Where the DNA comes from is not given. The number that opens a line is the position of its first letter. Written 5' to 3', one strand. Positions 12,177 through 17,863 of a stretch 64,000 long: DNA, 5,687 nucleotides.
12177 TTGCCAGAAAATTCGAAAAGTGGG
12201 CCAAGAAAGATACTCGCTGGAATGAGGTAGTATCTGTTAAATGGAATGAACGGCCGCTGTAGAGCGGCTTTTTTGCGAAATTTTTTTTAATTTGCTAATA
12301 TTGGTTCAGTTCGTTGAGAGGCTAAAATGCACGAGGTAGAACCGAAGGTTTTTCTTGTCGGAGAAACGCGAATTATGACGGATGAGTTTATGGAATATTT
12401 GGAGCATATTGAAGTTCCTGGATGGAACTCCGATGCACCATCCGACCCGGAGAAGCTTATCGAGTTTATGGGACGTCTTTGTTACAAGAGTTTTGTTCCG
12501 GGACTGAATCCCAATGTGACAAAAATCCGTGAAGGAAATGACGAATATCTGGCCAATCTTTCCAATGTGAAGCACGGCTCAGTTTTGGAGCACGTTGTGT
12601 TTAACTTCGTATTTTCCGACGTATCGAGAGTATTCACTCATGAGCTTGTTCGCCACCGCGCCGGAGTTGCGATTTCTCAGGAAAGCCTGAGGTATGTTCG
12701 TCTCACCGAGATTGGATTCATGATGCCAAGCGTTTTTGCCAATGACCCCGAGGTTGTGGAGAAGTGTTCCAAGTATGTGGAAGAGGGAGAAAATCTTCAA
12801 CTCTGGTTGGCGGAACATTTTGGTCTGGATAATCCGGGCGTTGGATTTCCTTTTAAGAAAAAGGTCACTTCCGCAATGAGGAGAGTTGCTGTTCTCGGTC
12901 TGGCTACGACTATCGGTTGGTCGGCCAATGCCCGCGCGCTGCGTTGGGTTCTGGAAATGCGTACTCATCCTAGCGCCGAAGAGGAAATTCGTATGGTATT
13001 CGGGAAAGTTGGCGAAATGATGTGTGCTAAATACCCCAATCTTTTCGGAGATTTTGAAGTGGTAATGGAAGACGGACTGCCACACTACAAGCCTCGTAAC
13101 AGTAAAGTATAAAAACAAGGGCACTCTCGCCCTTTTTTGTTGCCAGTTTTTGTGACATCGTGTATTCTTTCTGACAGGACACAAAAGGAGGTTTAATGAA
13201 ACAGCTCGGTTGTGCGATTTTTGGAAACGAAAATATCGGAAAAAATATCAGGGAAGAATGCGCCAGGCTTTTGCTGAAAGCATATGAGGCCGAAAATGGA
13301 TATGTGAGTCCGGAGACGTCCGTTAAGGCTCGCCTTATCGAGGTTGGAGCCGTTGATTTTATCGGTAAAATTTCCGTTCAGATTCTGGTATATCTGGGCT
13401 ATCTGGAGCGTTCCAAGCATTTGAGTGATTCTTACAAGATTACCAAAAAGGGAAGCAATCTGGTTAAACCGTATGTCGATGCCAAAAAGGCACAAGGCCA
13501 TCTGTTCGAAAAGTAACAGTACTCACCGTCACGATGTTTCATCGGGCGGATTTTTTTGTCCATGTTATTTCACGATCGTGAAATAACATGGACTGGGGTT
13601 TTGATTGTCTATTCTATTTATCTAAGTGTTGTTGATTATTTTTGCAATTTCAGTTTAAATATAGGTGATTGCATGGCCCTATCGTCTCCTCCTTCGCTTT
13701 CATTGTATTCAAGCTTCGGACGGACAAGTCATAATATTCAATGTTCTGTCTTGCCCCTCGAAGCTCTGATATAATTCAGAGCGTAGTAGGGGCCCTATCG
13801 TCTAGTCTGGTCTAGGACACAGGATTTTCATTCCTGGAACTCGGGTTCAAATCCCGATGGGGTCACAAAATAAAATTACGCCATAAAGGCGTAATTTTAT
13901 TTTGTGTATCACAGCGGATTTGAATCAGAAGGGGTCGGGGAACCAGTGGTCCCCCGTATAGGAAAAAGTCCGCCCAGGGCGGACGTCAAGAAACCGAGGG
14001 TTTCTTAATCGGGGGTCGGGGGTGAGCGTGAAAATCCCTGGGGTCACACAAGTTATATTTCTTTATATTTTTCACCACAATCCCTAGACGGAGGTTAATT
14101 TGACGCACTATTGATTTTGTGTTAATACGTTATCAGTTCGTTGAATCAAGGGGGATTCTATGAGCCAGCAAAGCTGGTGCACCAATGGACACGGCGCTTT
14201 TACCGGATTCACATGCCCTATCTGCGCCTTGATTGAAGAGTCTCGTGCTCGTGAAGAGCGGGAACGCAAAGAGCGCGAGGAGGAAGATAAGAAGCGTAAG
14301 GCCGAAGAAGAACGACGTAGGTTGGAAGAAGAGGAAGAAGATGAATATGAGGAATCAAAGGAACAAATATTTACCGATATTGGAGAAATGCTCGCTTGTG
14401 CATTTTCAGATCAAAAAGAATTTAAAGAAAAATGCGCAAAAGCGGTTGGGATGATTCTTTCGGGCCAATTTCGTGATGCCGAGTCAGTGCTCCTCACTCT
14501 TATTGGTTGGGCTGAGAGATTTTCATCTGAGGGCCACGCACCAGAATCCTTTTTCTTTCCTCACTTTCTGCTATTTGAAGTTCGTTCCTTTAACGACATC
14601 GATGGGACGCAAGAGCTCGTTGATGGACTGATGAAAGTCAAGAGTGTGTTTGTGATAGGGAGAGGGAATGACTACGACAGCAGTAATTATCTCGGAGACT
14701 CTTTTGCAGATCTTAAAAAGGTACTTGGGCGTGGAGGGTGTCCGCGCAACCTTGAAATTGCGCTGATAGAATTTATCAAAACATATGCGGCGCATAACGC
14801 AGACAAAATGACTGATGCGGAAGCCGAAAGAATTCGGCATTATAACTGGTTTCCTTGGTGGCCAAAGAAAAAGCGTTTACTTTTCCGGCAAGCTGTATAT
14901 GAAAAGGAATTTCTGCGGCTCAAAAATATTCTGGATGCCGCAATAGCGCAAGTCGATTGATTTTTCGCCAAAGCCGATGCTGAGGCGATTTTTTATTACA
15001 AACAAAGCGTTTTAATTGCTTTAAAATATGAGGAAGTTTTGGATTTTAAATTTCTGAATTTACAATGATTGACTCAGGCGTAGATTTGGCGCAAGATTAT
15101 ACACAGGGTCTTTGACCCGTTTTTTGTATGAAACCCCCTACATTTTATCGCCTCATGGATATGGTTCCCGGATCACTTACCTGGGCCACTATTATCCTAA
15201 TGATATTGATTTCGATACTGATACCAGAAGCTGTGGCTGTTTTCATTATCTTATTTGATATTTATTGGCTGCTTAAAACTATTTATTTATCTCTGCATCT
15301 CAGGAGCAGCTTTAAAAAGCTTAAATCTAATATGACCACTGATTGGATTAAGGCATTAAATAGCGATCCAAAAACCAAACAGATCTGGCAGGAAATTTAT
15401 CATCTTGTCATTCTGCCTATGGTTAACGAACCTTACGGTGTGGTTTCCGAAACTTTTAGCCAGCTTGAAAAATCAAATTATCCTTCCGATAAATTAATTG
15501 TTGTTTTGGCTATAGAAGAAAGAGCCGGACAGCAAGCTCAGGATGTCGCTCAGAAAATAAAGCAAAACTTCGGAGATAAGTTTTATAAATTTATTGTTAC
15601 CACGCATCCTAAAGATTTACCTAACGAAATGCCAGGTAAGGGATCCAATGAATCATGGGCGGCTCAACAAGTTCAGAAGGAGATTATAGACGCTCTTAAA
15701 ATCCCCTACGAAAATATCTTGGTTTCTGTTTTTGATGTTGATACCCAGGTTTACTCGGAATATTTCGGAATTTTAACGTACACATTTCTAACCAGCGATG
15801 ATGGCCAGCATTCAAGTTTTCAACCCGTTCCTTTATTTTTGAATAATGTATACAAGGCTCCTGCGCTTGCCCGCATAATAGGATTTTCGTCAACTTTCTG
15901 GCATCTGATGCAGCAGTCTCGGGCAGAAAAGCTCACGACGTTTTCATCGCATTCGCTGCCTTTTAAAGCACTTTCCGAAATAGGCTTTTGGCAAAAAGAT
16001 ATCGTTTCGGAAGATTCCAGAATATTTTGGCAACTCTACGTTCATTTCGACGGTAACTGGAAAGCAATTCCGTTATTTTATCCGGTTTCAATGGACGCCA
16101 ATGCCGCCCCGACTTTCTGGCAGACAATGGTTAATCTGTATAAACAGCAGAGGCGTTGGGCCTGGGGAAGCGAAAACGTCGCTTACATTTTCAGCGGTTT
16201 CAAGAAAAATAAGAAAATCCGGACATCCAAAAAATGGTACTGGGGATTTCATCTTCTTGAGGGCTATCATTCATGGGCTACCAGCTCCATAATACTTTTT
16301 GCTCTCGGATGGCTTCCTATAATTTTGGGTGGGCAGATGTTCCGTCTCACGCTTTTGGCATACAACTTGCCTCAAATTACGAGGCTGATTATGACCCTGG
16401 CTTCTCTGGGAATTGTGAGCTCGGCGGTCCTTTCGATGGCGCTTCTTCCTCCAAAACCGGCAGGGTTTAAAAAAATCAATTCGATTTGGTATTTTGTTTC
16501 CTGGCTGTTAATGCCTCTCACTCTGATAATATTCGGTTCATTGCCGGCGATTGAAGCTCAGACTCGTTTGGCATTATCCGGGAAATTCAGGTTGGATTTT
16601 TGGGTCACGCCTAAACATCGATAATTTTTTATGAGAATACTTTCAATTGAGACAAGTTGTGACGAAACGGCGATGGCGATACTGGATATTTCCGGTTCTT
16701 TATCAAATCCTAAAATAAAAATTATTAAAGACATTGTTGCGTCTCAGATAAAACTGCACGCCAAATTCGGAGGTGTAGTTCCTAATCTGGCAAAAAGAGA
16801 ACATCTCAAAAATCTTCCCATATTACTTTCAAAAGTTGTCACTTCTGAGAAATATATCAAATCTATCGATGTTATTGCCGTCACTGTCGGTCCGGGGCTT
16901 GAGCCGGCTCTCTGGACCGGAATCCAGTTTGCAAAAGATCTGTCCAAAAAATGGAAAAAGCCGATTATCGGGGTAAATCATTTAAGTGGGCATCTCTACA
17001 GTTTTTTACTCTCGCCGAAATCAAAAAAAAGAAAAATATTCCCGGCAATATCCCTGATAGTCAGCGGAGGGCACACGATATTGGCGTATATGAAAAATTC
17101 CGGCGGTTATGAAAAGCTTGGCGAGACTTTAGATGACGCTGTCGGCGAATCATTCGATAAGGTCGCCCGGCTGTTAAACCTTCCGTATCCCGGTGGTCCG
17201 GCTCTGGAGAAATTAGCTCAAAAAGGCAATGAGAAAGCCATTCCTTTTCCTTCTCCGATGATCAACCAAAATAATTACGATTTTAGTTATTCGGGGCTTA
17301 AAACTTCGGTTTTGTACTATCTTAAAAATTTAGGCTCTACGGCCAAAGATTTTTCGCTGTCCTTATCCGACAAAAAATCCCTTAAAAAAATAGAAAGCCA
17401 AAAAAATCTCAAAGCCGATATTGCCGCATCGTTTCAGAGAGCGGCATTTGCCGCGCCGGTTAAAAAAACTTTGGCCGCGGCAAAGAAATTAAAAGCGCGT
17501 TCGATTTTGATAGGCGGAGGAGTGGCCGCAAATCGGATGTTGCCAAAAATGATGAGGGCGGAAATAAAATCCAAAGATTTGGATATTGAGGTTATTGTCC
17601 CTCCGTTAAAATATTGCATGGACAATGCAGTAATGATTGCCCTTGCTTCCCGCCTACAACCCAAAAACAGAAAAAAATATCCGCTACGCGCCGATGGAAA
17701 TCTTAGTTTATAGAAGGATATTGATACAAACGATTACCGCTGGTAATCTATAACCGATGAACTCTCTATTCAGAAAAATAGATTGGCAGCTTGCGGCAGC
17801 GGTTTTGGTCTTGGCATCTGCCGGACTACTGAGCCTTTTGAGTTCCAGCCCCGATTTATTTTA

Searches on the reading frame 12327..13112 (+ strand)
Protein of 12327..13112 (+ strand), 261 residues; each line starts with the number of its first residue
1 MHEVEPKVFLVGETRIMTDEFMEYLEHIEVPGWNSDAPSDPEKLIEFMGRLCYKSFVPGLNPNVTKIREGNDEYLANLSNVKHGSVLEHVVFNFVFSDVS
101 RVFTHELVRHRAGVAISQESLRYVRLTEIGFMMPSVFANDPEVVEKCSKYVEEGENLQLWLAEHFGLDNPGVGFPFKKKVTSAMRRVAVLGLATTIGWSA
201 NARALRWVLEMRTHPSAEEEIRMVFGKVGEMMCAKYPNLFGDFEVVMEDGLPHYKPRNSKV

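Call 76: search_protein_families(library=pfam, proteins=[window:12327-13112:+], max_evalue=0.0001)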
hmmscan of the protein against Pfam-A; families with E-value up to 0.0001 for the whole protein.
window:12327-13112:+ (261 aa): 1 family
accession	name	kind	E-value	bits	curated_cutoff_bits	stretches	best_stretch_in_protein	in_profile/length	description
PF02511.20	Thy1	-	1e-37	130.3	24.8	1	39-238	7-191/191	Thymidylate synthase complementing protein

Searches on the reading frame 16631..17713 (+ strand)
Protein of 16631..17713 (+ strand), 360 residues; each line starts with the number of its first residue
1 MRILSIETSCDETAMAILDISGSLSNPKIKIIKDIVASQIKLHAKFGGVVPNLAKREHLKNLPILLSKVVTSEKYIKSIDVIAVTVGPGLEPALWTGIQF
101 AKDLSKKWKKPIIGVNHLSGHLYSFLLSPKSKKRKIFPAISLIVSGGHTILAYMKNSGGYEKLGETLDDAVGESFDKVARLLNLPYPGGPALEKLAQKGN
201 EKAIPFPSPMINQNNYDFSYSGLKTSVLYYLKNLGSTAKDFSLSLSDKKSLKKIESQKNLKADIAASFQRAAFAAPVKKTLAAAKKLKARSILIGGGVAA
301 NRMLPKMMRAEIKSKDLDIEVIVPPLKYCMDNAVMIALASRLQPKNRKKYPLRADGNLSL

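Call 74: search_protein_families(library=pfam, proteins=[window:16631-17713:+], max_evalue=0.001)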
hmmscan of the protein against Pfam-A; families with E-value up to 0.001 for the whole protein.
window:16631-17713:+ (360 aa): 3 families
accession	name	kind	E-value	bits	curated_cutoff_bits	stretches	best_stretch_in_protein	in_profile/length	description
PF00814.31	TsaD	-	1.8e-83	280.8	24.8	1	30-337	1-263/264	tRNA N6-adenosine threonylcarbamoyltransferase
PF02543.21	Carbam_trans_N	-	1.4e-05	25.1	24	1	66-317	95-329/346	Carbamoyltransferase N-terminus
PF22521.2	HypF_C_2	-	1.7e-05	25.2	27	1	252-318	158-223/241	Carbamoyltransferase, Kae1-like Domain, second subdomain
